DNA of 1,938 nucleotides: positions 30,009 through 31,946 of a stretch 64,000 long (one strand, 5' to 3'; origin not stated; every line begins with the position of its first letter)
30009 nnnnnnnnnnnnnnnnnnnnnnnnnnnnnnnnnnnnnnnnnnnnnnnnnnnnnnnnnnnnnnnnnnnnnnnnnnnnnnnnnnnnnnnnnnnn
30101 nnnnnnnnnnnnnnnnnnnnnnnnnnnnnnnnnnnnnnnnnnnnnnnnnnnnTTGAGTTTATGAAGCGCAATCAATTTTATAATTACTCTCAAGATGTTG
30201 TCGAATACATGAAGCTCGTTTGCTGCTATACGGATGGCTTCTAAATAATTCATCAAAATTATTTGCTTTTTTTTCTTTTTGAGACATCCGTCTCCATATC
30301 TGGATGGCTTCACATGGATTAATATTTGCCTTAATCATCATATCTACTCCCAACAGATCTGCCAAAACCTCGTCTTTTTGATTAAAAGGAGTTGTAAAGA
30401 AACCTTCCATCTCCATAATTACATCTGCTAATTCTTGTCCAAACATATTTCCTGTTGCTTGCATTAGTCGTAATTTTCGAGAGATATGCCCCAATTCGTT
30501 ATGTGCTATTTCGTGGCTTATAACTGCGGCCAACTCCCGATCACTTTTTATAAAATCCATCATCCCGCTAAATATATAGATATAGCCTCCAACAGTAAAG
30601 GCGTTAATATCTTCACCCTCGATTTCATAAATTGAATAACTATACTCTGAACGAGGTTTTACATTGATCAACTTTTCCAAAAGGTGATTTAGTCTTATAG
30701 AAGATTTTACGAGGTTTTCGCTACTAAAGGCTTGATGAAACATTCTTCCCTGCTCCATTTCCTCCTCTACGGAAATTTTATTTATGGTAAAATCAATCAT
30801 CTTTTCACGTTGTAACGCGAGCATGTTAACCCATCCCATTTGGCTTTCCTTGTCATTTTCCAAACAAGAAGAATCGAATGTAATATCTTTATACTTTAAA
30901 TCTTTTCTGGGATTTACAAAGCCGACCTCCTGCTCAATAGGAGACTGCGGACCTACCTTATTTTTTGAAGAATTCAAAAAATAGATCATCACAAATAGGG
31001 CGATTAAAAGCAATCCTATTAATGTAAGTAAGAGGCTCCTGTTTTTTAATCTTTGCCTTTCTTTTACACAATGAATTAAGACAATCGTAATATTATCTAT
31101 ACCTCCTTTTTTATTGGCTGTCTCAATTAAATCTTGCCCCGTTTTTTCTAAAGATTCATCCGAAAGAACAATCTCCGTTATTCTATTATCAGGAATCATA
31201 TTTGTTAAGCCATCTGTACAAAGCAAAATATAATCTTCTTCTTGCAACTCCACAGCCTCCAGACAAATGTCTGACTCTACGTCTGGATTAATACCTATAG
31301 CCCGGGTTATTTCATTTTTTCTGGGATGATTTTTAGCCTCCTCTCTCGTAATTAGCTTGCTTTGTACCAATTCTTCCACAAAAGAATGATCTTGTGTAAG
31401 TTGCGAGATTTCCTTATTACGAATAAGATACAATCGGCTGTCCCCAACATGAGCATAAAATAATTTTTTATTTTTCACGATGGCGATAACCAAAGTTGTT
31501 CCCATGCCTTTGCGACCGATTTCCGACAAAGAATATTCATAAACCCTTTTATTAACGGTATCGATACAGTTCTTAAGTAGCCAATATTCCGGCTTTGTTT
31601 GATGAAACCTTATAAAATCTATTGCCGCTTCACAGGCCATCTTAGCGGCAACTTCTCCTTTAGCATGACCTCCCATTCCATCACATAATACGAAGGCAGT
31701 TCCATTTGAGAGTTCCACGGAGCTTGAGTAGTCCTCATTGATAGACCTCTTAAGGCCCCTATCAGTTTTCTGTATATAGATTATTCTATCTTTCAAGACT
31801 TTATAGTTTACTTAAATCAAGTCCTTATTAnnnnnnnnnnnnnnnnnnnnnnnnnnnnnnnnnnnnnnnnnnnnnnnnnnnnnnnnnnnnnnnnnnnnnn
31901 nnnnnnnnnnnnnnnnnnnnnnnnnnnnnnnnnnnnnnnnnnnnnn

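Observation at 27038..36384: Island-borne operon: FHA-FHA-ABC exporter + membrane STPK + PP2C-M48 fusion + second STPK + WG-repeat protein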

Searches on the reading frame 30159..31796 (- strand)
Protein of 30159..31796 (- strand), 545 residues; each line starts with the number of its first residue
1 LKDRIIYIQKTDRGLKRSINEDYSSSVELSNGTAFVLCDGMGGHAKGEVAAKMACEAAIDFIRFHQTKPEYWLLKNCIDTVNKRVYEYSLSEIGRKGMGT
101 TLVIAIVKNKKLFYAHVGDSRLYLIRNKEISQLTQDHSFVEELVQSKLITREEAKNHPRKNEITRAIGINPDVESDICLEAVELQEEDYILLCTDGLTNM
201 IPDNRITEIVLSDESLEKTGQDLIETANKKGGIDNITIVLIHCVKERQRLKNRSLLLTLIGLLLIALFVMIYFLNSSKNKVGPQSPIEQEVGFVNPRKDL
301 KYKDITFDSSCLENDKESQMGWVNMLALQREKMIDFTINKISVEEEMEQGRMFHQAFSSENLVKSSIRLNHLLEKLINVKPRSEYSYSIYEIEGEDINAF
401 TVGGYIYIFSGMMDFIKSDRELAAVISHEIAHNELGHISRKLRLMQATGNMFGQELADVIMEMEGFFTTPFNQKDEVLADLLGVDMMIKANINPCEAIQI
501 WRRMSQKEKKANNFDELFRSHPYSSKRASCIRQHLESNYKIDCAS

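Call 4: search_protein_families(library=pfam, proteins=[window:30159-31796:-], max_evalue=0.01)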
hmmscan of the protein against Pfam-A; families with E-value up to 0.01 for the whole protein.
window:30159-31796:- (545 aa): 6 families
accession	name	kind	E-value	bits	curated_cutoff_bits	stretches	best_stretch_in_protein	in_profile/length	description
PF01435.24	Peptidase_M48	-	1e-21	78.1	20.3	1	368-532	6-183/186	Peptidase family M48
PF13672.11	PP2C_2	-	7.5e-18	65.3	24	1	18-226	10-194/209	Protein phosphatase 2C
PF00481.26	PP2C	-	1.4e-14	54.9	20.3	1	34-236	36-255/255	Protein phosphatase 2C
PF07228.17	SpoIIE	-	1.2e-06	29.1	25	1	149-241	87-189/192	Stage II sporulation protein E (SpoIIE)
PF05568.16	ASFV_J13L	-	0.0065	16.7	23.6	0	257-307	35-84/189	African swine fever virus J13L protein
PF10717.14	ODV-E18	-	0.0066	16.7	28.1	0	253-296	24-68/87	Occlusion-derived virus envelope protein ODV-E18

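Call 9: search_protein_families(library=padloc, proteins=[window:30159-31796:-], max_evalue=0.01)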
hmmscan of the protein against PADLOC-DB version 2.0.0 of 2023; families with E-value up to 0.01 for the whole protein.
window:30159-31796:- (545 aa): 1 family
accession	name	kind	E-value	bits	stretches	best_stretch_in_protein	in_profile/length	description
PDLC04518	PDC-M21C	-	1.8e-10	38.4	1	10-196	8-185/243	-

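Call 10: search_protein_families(library=ncbifam, proteins=[window:30159-31796:-], max_evalue=0.001)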
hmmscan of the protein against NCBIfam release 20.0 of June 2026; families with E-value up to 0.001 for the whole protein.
window:30159-31796:- (545 aa): 4 families
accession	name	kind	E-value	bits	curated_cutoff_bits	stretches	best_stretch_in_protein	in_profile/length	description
NF033484.1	Stp1_PP2C_phos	equivalog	2.2e-82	276.1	230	1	10-241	1-231/232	Stp1/IreP family PP2C-type Ser/Thr phosphatase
NF011149.0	PRK14559.1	equivalog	3.5e-42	145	374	1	11-243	378-631/642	serine/threonine phosphatase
NF052400.1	M48_BAM_BepA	equivalog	4.9e-17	61.9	570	1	339-446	39-151/483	beta-barrel assembly-enhancing protease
NF052399.1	M48_lipo_LoiP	exception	6.1e-17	61.9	365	1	325-537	30-246/247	metalloprotease LoiP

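Call 11: find_homologous_proteins(query=window:30159-31796:-, max_evalue=1e-10)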
Query window:30159-31796:- (545 aa): 3675 proteins with E <= 1e-10 among 8000 candidates; the best 120 are listed.
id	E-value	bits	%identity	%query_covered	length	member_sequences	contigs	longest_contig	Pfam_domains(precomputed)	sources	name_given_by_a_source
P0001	0.0e+0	1218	100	100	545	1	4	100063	PF01435.25,PF13672.12,PF00481.27,PF07228.18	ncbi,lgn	-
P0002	4.0e-188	644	53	99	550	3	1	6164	PF01435.25,PF13672.12,PF00481.27,PF07228.18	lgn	-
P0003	3.3e-148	513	46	97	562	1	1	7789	PF01435.25,PF13672.12,PF10805.15,PF00481.27,PF07228.18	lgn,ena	-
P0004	2.9e-137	477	42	98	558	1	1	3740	PF01435.25,PF13672.12,PF00481.27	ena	-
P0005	7.0e-137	475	41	99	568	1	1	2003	PF01435.25,PF13672.12,PF00481.27,PF07228.18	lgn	-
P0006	1.6e-135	471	45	92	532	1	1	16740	PF01435.25,PF13672.12,PF00481.27,PF07228.18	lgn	-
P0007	3.5e-133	463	42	98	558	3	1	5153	PF01435.25,PF13672.12,PF00481.27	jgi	jgi:serine/threonine protein phosphatase PrpC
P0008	9.6e-129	449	40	98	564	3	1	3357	PF01435.25,PF13672.12,PF00481.27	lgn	-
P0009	4.7e-127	443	40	98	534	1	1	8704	PF01435.25,PF13672.12,PF00481.27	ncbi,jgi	jgi:serine/threonine protein phosphatase PrpC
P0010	1.3e-123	432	41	98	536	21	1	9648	PF01435.25,PF13672.12,PF00481.27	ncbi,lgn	-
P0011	3.8e-123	430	39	98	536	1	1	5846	PF01435.25,PF13672.12,PF00481.27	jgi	jgi:serine/threonine protein phosphatase PrpC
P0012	4.2e-123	430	41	98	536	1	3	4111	PF01435.25,PF13672.12,PF00481.27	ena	-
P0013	2.3e-90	322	33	99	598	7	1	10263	PF01435.25,PF13672.12,PF00481.27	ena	-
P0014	1.0e-67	247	38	62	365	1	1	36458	PF13672.12,PF00481.27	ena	-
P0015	1.0e-64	237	49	46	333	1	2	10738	PF13672.12,PF00481.27,PF07228.18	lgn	-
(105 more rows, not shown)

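Call 12: find_encoding_contigs(protein=P0001, flank=10000, max_places=4)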
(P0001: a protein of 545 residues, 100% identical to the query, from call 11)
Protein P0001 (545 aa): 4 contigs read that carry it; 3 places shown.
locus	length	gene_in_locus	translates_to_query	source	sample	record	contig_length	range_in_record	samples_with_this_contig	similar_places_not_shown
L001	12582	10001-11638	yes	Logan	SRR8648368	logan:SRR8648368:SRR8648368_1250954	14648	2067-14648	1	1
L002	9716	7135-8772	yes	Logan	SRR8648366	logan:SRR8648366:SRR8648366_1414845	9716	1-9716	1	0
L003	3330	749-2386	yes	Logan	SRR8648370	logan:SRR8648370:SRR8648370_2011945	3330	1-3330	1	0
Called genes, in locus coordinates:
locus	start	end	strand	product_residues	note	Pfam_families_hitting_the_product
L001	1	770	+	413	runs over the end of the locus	PF19263:DUF5906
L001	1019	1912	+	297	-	PF01807:Zn_ribbon_DnaG, PF13155:Toprim_2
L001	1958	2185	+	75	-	-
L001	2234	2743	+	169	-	-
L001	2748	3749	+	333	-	PF18976:DUF5712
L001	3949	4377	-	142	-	-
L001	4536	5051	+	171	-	-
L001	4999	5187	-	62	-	-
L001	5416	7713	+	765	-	PF16697:Yop-YscD_cpl, PF00498:FHA, PF16697:Yop-YscD_cpl, PF00498:FHA, PF02463:SMC_N (faint), PF00005:ABC_tran, PF13304:AAA_21 (faint), PF01061:ABC2_membrane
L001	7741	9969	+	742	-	PF00069:Pkinase, PF07714:PK_Tyr_Ser-Thr, PF03109:ABC1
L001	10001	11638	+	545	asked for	PF00481:PP2C, PF13672:PP2C_2, PF07228:SpoIIE (faint), PF01435:Peptidase_M48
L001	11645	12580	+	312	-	?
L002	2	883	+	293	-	?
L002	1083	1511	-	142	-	-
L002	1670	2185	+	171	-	-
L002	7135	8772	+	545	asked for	PF00481:PP2C, PF13672:PP2C_2, PF07228:SpoIIE (faint), PF01435:Peptidase_M48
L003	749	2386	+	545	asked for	PF00481:PP2C, PF13672:PP2C_2, PF07228:SpoIIE (faint), PF01435:Peptidase_M48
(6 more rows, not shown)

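Call 13: find_encoding_contigs(protein=P0006, flank=10000, max_places=3)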
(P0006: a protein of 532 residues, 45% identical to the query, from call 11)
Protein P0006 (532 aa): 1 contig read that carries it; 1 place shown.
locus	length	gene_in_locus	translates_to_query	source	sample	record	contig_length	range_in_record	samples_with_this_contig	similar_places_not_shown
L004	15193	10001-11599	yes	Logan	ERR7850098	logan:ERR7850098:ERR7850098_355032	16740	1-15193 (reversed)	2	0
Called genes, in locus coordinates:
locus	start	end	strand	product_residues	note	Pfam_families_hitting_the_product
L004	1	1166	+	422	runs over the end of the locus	PF04389:Peptidase_M28, PF01546:Peptidase_M20 (weak)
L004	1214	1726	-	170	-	-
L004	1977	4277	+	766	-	PF16697:Yop-YscD_cpl, PF00498:FHA, PF16697:Yop-YscD_cpl, PF00498:FHA, PF02463:SMC_N (weak), PF00005:ABC_tran, PF12698:ABC2_membrane_3, PF01061:ABC2_membrane, +1 more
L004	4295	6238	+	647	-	PF00069:Pkinase, PF07714:PK_Tyr_Ser-Thr, PF03109:ABC1, PF06282:DUF1036 (weak)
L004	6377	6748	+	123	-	-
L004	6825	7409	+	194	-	-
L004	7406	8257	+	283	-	PF08843:AbiEii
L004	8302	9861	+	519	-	PF00069:Pkinase, PF07714:PK_Tyr_Ser-Thr, PF03109:ABC1, PF14531:Kinase-like (weak), PF07603:Lcl_C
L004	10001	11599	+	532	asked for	PF00481:PP2C, PF07228:SpoIIE (faint), PF13672:PP2C_2, PF01435:Peptidase_M48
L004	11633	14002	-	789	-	PF00515:TPR_1 (faint), PF07719:TPR_2 (faint), PF13181:TPR_8 (faint), PF13176:TPR_7 (faint), PF17874:TPR_MalT (faint), PF13374:TPR_10 (faint), PF13424:TPR_12, PF07228:SpoIIE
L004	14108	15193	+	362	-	?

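Call 14: find_encoding_contigs(protein=P0010, flank=10000, max_places=3)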
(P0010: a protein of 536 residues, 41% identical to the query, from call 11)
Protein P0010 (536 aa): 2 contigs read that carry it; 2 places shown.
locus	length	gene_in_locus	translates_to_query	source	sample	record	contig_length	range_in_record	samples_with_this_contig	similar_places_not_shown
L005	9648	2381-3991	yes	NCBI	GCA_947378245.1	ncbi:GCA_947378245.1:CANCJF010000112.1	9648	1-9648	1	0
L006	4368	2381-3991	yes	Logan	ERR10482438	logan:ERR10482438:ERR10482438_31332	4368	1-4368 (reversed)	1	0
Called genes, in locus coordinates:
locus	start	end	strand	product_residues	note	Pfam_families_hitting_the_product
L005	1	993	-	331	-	?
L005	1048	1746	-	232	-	PF08843:AbiEii (weak)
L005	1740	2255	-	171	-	-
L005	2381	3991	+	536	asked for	PF13672:PP2C_2, PF00481:PP2C, PF01435:Peptidase_M48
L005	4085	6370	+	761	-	PF05762:VWA_CoxE (weak), PF13768:VWA_3, PF00092:VWA, PF13519:VWA_2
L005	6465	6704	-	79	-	PF09360:zf-CDGSH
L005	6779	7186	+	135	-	-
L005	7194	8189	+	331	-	PF00962:A_deaminase, PF19326:AMP_deaminase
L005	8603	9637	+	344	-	PF01548:DEDD_Tnp_IS110, PF02371:Transposase_20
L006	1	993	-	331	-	?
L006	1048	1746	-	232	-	PF08843:AbiEii (weak)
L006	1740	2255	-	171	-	-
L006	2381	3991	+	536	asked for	PF13672:PP2C_2, PF00481:PP2C, PF01435:Peptidase_M48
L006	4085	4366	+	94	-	?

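Call 15: find_encoding_contigs(protein=P0013, flank=10000, max_places=3)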
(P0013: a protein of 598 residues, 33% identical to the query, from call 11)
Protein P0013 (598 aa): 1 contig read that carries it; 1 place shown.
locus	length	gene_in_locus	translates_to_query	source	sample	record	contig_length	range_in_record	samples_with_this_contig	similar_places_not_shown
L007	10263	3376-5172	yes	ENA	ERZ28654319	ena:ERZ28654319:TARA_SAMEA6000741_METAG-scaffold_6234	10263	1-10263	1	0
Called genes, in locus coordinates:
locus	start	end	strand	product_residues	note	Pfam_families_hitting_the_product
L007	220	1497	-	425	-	PF18962:Por_Secre_tail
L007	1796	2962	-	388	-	PF07859:Abhydrolase_3 (weak), PF18962:Por_Secre_tail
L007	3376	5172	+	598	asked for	PF00481:PP2C, PF13672:PP2C_2, PF01435:Peptidase_M48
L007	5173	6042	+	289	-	PF03168:LEA_2 (weak)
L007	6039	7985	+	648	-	PF16697:Yop-YscD_cpl, PF00498:FHA, PF02463:SMC_N (faint), PF03215:Rad17 (weak), PF00005:ABC_tran, PF13304:AAA_21, PF01061:ABC2_membrane, PF12698:ABC2_membrane_3 (weak)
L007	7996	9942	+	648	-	PF00069:Pkinase, PF07714:PK_Tyr_Ser-Thr, PF03109:ABC1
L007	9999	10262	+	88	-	?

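Call 16: find_encoding_contigs(protein=P0009, flank=10000, max_places=3)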
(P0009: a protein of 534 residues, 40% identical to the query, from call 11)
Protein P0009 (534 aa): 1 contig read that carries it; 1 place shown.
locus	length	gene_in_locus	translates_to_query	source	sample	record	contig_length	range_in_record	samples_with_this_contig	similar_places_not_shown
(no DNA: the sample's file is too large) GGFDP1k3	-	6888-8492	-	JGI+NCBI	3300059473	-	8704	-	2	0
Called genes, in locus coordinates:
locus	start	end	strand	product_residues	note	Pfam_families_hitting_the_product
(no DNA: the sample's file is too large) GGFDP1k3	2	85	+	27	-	?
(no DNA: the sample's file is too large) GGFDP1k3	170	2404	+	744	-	PF16697:Yop-YscD_cpl (weak), PF00498:FHA, PF16697:Yop-YscD_cpl, PF00498:FHA, PF00005:ABC_tran, PF02463:SMC_N (weak), PF12698:ABC2_membrane_3, PF01061:ABC2_membrane, +1 more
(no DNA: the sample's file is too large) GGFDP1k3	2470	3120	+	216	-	-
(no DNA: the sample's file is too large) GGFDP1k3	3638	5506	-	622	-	PF00069:Pkinase, PF07714:PK_Tyr_Ser-Thr, PF01163:RIO1 (faint), PF03109:ABC1, PF06271:RDD (weak)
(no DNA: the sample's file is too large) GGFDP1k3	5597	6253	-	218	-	PF08843:AbiEii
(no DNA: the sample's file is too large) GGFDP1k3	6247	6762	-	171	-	-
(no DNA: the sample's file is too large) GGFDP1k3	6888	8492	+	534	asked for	PF00481:PP2C, PF13672:PP2C_2, PF01435:Peptidase_M48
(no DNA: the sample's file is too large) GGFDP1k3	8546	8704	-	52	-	?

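Call 20: list_cluster_members(proteins=[P0001, P0010, P0009])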
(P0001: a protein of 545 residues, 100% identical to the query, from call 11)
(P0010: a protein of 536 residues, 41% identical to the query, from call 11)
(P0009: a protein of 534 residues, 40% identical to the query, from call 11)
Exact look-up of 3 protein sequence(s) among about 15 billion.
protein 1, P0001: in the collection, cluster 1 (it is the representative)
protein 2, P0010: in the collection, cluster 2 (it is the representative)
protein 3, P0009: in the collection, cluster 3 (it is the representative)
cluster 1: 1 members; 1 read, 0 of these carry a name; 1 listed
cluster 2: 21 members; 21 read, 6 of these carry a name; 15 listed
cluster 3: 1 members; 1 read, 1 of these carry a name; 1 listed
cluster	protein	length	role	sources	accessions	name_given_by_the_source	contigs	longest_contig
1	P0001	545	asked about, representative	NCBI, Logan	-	-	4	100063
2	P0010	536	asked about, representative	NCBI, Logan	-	-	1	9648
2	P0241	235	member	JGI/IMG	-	predicted Zn-dependent protease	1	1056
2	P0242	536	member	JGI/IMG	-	PPM family protein phosphatase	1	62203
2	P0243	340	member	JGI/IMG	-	hypothetical protein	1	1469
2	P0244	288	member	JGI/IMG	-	predicted Zn-dependent protease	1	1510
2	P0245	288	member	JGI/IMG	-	predicted Zn-dependent protease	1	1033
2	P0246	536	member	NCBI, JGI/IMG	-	serine/threonine protein phosphatase PrpC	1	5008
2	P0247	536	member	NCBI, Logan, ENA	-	-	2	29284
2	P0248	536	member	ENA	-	-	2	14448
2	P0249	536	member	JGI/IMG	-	-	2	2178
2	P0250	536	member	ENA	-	-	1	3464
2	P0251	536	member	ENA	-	-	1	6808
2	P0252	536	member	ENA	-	-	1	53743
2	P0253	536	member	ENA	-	-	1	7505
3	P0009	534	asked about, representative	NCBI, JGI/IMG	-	serine/threonine protein phosphatase PrpC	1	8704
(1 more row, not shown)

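Call 34: find_encoding_contigs(protein=P0002, flank=10000, max_places=3)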
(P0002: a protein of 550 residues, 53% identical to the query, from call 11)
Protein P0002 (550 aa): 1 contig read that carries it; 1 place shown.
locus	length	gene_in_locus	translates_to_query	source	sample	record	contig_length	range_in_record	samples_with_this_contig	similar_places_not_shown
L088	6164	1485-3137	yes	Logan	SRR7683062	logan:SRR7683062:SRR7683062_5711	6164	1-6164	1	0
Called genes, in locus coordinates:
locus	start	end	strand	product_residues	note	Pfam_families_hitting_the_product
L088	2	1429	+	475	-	?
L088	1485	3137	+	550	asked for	PF00481:PP2C, PF13672:PP2C_2, PF07228:SpoIIE (faint), PF01435:Peptidase_M48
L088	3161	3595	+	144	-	-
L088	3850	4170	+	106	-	-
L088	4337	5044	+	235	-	-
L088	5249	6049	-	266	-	PF08867:FRG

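Call 35: find_encoding_contigs(protein=P0003, flank=10000, max_places=3)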
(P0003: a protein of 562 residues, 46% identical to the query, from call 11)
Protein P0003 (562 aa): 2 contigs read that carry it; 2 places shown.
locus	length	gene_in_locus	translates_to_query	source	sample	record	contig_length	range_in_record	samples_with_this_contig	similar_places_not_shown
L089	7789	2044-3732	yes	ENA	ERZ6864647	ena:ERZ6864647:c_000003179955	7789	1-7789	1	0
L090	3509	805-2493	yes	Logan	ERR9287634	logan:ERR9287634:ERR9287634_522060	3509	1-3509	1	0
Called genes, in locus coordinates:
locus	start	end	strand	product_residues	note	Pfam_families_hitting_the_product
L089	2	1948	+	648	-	?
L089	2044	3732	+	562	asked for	PF00481:PP2C, PF13672:PP2C_2, PF07228:SpoIIE (faint), PF10805:DUF2730 (weak), PF01435:Peptidase_M48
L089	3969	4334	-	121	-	-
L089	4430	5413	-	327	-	-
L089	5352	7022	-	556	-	PF01435:Peptidase_M48 (faint), PF07719:TPR_2 (faint)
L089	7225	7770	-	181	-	-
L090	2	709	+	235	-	?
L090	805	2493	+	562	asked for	PF00481:PP2C, PF13672:PP2C_2, PF07228:SpoIIE (faint), PF10805:DUF2730 (weak), PF01435:Peptidase_M48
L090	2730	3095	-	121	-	-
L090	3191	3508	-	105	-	?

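Call 49: search_solved_structures(query=window:30159-31796:-, max_evalue=0.001)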
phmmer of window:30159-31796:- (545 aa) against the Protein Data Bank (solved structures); distinct sequences matched with E-value up to 0.001: 44.
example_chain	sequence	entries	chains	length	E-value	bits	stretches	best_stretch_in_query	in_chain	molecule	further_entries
2pk0_A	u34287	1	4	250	4.5e-47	164.2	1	10-245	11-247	Serine/threonine protein phosphatase Stp1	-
6ihw_A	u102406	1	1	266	2.7e-44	155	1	11-241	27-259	Phosphorylated protein phosphatase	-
6ihl_A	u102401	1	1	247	5.5e-44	154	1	11-241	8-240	Phosphorylated protein phosphatase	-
5f1m_A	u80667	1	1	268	6.9e-44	153.7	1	11-241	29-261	Phosphorylated protein phosphatase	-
6ihs_A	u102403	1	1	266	7e-44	153.7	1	11-241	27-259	Phosphorylated protein phosphatase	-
6ihr_A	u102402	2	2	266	7e-44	153.7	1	11-241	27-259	Phosphorylated protein phosphatase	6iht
6ihv_A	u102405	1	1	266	1e-43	153.2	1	11-241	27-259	Phosphorylated protein phosphatase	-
6ihu_A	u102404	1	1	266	1.8e-43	152.3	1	11-241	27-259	Phosphorylated protein phosphatase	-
5iti_A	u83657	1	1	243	4.3e-36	128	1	11-241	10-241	Protein serin-threonin phosphatase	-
2j82_A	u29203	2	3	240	4.5e-36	127.9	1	11-241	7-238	PROTEIN SERINE-THREONINE PHOSPHATASE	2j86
2xzv_A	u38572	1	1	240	5.8e-35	124.2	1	11-241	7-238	PROTEIN SERIN-THREONIN PHOSPHATASE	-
2y09_A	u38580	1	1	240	5.8e-35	124.2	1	11-241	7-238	PROTEIN SERIN-THREONIN PHOSPHATASE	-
5d2u_A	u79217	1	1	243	1.1e-34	123.4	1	11-241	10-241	Protein serin-threonin phosphatase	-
2cm1_A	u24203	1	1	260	2e-33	119.2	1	7-242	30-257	SERINE THREONINE PROTEIN PHOSPHATASE PSTP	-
1txo_A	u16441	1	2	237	2e-33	119.1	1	7-240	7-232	Putative Bacterial Enzyme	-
6jkv_A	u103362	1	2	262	1.6e-30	109.6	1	13-242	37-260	PppA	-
3c37_A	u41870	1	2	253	7.8e-13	51.2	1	338-532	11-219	Peptidase, M48 family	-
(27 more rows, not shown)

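Call 63: find_related_loci(query=A3, collection=metagenome_contigs, flank=10000)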
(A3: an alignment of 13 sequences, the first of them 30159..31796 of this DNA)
Query A3 (545 aa) in metagenome_contigs; peptide patterns used: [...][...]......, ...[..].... (x = any residue, [..] = any of these).
287 stretches matched a pattern; 160 encode a relative of the query (tblastn E <= 1e-3); the best 80 are kept; 80 distinct loci.
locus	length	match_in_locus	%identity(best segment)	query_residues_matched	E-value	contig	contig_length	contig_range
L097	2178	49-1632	41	11-543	3e-140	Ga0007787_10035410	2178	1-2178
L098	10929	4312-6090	33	7-543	2e-96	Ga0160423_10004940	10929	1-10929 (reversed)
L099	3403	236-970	43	304-543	3e-56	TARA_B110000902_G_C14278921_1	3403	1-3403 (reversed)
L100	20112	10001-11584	29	11-544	7e-65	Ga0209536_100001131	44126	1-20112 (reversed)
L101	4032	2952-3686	41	304-543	1e-54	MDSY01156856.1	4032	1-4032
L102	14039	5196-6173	33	7-320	2e-54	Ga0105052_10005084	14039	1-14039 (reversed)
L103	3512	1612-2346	40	304-543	1e-53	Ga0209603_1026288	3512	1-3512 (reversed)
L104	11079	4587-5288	40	7-241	5e-52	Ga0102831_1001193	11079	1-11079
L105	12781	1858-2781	35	11-297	5e-52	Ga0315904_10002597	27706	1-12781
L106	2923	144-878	39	304-543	1e-52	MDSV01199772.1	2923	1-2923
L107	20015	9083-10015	38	245-543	4e-52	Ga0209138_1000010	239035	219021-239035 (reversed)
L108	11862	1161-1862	40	7-241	5e-52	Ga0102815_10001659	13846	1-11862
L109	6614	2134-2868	36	6-252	4e-50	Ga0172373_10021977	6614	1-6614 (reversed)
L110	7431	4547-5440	38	255-543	3e-50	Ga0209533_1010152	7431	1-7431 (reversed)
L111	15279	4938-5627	40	11-241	6e-50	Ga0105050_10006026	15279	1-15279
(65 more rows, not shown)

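Call 64: find_related_loci(query=A3, collection=viral_contigs, flank=10000)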
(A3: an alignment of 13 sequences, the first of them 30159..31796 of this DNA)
Query A3 (545 aa) in viral_contigs; peptide patterns used: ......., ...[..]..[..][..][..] (x = any residue, [..] = any of these).
51 stretches matched a pattern, but none encodes a relative of the query by tblastn (E <= 1e-3).
